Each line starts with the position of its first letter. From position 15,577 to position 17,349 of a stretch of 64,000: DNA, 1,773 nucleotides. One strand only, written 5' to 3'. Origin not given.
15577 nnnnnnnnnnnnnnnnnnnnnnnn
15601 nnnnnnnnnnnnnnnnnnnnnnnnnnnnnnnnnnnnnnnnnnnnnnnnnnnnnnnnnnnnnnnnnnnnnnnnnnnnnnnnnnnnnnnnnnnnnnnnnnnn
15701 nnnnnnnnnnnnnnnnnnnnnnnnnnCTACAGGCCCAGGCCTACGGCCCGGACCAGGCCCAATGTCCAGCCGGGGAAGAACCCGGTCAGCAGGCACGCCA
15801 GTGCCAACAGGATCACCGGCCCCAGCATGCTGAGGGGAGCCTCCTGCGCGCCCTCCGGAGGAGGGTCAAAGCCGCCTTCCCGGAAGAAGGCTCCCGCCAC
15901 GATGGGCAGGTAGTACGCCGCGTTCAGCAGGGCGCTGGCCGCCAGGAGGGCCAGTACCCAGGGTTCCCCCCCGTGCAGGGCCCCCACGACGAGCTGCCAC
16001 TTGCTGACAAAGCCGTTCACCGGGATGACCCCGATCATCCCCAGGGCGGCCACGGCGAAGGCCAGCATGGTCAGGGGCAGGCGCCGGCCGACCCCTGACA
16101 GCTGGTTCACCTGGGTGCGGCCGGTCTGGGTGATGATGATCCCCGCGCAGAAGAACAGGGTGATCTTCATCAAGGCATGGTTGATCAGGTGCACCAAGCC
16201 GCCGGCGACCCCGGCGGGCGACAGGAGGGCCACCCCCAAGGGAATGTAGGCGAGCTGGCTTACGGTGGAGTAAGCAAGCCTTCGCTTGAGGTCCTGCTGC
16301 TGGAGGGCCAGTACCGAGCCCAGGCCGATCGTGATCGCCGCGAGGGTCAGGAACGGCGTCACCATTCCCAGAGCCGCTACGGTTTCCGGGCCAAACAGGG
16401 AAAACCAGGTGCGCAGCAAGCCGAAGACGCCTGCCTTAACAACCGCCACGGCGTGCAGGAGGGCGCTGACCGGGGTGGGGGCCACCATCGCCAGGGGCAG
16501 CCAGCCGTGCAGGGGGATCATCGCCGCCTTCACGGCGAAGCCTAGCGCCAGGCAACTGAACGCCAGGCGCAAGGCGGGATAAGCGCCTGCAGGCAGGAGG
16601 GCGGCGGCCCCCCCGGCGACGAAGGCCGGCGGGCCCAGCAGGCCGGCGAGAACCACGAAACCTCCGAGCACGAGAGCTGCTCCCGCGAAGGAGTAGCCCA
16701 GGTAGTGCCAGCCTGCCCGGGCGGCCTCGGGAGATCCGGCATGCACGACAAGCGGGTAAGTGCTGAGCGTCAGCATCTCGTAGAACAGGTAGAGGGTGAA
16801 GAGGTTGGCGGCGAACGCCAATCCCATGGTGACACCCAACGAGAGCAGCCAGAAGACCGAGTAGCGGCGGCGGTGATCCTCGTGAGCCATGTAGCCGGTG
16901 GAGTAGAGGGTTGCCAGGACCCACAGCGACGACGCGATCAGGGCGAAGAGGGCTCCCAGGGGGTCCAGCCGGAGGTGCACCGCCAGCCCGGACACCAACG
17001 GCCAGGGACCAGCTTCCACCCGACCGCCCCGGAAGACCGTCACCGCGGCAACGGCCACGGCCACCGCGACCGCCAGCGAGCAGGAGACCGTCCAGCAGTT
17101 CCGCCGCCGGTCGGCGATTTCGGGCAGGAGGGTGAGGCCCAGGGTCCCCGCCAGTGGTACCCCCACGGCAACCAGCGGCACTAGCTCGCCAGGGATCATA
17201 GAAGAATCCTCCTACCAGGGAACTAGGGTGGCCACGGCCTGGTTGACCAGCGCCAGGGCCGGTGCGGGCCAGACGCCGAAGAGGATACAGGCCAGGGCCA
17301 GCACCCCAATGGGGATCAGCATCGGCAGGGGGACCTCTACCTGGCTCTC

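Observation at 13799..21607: Mbh/Mbx-ordered Mrp (CPA3) cluster with three MrpD paralogs and no catalytic redox module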

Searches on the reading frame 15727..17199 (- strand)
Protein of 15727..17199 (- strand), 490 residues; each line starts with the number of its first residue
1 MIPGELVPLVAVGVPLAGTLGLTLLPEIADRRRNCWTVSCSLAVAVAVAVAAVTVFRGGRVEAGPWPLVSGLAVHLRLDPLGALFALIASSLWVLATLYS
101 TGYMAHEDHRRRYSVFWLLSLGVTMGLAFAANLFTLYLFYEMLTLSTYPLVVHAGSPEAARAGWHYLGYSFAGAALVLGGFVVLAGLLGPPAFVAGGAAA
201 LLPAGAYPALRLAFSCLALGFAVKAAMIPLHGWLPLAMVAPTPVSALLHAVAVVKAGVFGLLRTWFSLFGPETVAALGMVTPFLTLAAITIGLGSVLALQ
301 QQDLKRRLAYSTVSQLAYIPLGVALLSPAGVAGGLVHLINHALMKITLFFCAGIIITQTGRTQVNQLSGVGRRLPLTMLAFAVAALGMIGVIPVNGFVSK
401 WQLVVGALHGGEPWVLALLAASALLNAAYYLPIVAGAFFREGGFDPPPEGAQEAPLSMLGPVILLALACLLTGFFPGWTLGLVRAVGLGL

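Call 4: search_protein_families(library=pfam, proteins=[window:15727-17199:-], max_evalue=0.01)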
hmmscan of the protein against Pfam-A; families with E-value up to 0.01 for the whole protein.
window:15727-17199:- (490 aa): 2 families
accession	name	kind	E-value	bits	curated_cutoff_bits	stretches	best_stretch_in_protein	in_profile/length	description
PF00361.26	Proton_antipo_M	-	5.9e-51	173.9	21.5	1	130-421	1-290/294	NADH:quinone oxidoreductase/Mrp antiporter, TM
PF00662.26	Proton_antipo_N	-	7.7e-08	32.6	24.5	1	73-113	10-50/51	NADH-Ubiquinone oxidoreductase (complex I), chain 5 N-terminus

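Call 6: search_protein_families(library=ncbifam, proteins=[window:15727-17199:-], max_evalue=0.001)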
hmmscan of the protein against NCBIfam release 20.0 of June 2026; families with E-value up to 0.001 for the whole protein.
window:15727-17199:- (490 aa): 75 families (the best 25 are shown)
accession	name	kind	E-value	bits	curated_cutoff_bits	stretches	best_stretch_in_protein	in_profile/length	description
NF006236.0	PRK08375.1-1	equivalog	8.2e-132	440.6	663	1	7-486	8-491/493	putative monovalent cation/H+ antiporter subunit D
NF005561.0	PRK07234.1-1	equivalog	1.1e-131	440.4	718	1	5-440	6-441/569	putative monovalent cation/H+ antiporter subunit D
NF005140.0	PRK06589.1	equivalog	2.3e-86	290.6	470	1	32-471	36-473/489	putative monovalent cation/H+ antiporter subunit D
NF009288.0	PRK12648.1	equivalog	6.6e-70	236.3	1104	1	10-482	5-477/954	monovalent cation/H+ antiporter subunit A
NF005086.0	PRK06521.1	equivalog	4.3e-64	217.1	667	1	29-486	28-502/669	hydrogenase 4 subunit B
NF006240.0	PRK08376.1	subfamily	7.1e-62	210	662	1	9-479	8-495/521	putative monovalent cation/H+ antiporter subunit D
NF005097.0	PRK06525.1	equivalog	1.4e-61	208.7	430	1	9-471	6-470/480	hydrogenase 4 subunit D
NF009287.0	PRK12647.1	equivalog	1.8e-60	205.4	937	1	9-478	4-469/773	putative monovalent cation/H+ antiporter subunit A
NF006241.0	PRK08377.1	equivalog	1.1e-59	202.8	645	1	53-487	50-474/494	NADH dehydrogenase subunit N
TIGR01972.1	NDH_I_M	subfamily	1.4e-59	202.1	263.8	1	11-483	4-475/486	NADH-quinone oxidoreductase subunit M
NF006419.0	PRK08668.1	equivalog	2e-59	201.9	617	1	64-485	54-476/613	NADH dehydrogenase subunit M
NF009284.0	PRK12644.1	equivalog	1e-57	195.9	962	1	43-479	35-474/975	Na+/H+ antiporter subunit A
NF005141.0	PRK06590.1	equivalog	1.1e-57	196.3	556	1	10-475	7-467/615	NADH-quinone oxidoreductase subunit L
NF009289.0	PRK12649.1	equivalog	6.1e-55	186.9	1117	1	10-478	9-487/789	putative monovalent cation/H+ antiporter subunit A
TIGR01974.1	NDH_I_L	subfamily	1.2e-54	186.3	407.5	1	11-475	6-478/630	NADH-quinone oxidoreductase subunit L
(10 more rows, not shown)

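Call 29: search_solved_structures(query=window:15727-17199:-, max_evalue=1e-20)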
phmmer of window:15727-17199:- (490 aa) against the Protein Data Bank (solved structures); distinct sequences matched with E-value up to 1e-20: 53.
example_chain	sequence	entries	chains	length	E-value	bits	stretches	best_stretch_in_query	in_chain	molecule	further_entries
6cfw_H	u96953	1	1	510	9.2e-50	173.4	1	12-479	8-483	Monovalent cation/H+ antiporter subunit D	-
6u8y_H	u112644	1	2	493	1.4e-44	156.3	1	10-477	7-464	NADH dehydrogenase subunit N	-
8e9g_L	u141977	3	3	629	1.2e-39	140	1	10-473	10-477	NADH-quinone oxidoreductase, L subunit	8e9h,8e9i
6z16_A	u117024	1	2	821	3.9e-38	135.1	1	65-477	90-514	Multisubunit Na+/H+ antiporter, A subunit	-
6hum_F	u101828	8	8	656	1.2e-37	133.5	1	66-450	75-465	NADH dehydrogenase subunit 5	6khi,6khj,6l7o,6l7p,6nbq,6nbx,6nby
7qru_A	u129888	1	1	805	2.5e-36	129.1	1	29-477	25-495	Na+/H+ antiporter subunit A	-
7eu3_F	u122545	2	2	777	7.4e-36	127.6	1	6-407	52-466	NAD(P)H-quinone oxidoreductase subunit F | NADH-plastoquinone oxidoreductase subunit 5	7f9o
7d3u_A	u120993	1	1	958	2.5e-35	125.8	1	61-467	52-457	Monovalent Na+/H+ antiporter subunit A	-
7wff_F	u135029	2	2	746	1.1e-33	120.3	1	6-431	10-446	NAD(P)H-quinone oxidoreductase subunit 5, chloroplastic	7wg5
9grx_F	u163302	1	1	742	3.6e-33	118.7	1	6-405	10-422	NAD(P)H-quinone oxidoreductase subunit 5, chloroplastic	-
6z16_D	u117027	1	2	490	5.2e-31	111.6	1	12-447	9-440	Multisubunit Na+/H+ antiporter, D subunit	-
6tjv_D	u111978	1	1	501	8.8e-31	110.8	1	12-479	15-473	NADH dehydrogenase subunit 4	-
8qby_M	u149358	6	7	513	9.8e-31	110.7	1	64-432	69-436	NADH dehydrogenase subunit M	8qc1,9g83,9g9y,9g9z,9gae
7qru_D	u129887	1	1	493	3.4e-30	108.9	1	36-474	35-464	Na+/H+ antiporter subunit D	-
7d3u_D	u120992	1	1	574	5.8e-30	108.1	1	12-441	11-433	Monovalent Na+/H+ antiporter subunit D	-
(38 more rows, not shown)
